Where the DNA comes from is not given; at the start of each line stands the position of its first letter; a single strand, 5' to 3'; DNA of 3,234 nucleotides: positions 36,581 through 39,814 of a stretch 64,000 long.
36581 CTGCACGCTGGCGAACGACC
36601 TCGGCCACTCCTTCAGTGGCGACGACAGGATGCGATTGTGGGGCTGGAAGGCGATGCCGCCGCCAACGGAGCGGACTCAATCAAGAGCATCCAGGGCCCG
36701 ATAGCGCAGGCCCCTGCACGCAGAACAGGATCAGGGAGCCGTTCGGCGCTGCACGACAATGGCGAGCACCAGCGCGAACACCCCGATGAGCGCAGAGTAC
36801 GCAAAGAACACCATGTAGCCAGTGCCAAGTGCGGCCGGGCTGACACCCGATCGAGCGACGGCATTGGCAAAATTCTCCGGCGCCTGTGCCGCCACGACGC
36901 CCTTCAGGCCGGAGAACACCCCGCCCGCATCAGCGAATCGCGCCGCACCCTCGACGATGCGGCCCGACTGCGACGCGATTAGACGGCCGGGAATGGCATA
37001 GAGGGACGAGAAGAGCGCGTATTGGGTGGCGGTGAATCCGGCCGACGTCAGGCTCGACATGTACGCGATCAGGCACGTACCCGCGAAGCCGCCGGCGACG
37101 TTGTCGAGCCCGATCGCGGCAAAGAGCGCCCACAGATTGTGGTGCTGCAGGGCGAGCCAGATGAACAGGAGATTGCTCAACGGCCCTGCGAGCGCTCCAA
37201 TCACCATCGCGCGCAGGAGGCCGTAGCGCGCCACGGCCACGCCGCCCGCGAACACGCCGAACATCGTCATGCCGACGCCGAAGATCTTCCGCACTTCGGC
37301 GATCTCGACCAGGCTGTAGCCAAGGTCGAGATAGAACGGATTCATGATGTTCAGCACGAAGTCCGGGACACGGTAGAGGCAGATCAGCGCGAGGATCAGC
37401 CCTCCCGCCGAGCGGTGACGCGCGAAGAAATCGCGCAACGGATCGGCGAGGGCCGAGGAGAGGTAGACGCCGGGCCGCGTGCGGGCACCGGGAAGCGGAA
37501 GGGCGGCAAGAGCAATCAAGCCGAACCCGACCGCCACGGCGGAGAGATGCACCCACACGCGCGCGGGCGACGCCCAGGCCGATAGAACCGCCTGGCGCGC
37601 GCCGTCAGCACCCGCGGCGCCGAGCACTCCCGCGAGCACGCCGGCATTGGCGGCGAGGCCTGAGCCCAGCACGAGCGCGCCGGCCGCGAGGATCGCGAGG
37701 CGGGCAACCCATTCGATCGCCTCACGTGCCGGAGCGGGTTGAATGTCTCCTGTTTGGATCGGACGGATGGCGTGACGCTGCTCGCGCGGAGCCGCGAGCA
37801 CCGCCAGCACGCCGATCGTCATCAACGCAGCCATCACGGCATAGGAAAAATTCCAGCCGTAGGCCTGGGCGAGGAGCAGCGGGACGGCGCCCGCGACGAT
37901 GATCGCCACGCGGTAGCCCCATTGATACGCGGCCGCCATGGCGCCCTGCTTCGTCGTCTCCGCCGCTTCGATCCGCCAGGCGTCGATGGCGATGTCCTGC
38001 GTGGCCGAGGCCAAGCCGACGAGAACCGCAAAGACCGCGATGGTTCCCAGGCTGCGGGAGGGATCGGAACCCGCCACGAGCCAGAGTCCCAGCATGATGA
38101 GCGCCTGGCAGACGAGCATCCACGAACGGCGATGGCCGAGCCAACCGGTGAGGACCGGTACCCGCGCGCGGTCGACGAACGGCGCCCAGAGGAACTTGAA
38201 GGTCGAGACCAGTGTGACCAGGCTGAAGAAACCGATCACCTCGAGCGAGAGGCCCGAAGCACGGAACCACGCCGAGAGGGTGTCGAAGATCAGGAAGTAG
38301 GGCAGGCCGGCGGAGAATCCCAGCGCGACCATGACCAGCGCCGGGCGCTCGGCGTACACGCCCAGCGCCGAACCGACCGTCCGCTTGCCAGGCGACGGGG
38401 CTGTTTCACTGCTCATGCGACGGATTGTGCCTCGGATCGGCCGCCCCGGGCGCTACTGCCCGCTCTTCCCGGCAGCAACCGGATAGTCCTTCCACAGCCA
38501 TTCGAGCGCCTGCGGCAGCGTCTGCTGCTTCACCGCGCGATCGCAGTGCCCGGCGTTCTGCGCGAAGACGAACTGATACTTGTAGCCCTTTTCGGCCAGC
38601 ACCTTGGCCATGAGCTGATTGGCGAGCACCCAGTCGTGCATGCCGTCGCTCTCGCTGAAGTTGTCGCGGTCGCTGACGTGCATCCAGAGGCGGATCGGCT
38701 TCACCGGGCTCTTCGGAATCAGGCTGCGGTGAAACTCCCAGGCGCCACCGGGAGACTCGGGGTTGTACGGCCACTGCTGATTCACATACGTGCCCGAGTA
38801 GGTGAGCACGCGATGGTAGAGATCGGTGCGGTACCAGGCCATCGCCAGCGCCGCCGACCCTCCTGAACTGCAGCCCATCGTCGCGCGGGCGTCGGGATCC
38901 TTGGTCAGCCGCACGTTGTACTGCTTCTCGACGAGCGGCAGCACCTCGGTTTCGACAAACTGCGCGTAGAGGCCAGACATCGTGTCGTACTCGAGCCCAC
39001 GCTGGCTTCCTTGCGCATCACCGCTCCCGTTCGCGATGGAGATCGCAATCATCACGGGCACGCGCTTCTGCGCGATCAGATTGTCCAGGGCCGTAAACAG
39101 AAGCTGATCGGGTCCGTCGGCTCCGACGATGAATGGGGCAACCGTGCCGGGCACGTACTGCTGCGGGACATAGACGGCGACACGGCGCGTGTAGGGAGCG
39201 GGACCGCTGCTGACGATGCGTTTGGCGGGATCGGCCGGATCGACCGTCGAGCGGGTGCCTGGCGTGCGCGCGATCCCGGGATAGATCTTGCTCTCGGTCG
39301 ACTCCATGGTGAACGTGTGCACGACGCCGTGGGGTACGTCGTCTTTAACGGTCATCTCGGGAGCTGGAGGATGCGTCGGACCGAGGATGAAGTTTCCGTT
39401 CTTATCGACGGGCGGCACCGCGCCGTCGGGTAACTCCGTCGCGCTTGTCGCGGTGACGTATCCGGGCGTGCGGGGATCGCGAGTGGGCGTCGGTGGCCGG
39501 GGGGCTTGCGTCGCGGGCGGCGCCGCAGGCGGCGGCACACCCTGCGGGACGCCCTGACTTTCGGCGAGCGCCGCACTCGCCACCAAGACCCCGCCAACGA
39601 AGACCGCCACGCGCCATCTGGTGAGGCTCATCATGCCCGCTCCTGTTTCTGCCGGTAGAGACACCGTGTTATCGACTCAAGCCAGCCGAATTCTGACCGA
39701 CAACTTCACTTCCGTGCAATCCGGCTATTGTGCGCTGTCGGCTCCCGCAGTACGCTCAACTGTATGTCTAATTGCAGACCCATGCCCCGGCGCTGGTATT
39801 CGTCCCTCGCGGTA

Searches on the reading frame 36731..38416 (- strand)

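Call 7: search_protein_families(library=pfam, proteins=[window:36731-38416:-], max_evalue=0.01)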
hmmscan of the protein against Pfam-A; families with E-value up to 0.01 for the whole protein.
window:36731-38416:- (561 aa): 3 families
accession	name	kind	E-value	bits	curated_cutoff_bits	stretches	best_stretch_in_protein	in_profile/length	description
PF07690.21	MFS_1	-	9.1e-13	48.3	33.4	2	32-233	4-195/347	Major Facilitator Superfamily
PF13000.13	Acatn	-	3.4e-08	32.9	23.7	1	28-114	4-88/546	Acetyl-coenzyme A transporter 1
PF00083.30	Sugar_tr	-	0.00013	21.4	22.3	1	89-210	69-192/452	Sugar (and other) transporter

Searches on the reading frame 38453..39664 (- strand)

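Call 7: search_protein_families(library=pfam, proteins=[window:38453-39664:-], max_evalue=0.01)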
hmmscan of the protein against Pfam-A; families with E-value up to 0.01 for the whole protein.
window:38453-39664:- (403 aa): 1 family
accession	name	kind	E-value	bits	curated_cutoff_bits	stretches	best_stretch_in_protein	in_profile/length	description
PF00756.26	Esterase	-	2.5e-15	57.4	22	1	160-340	8-200/251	Putative esterase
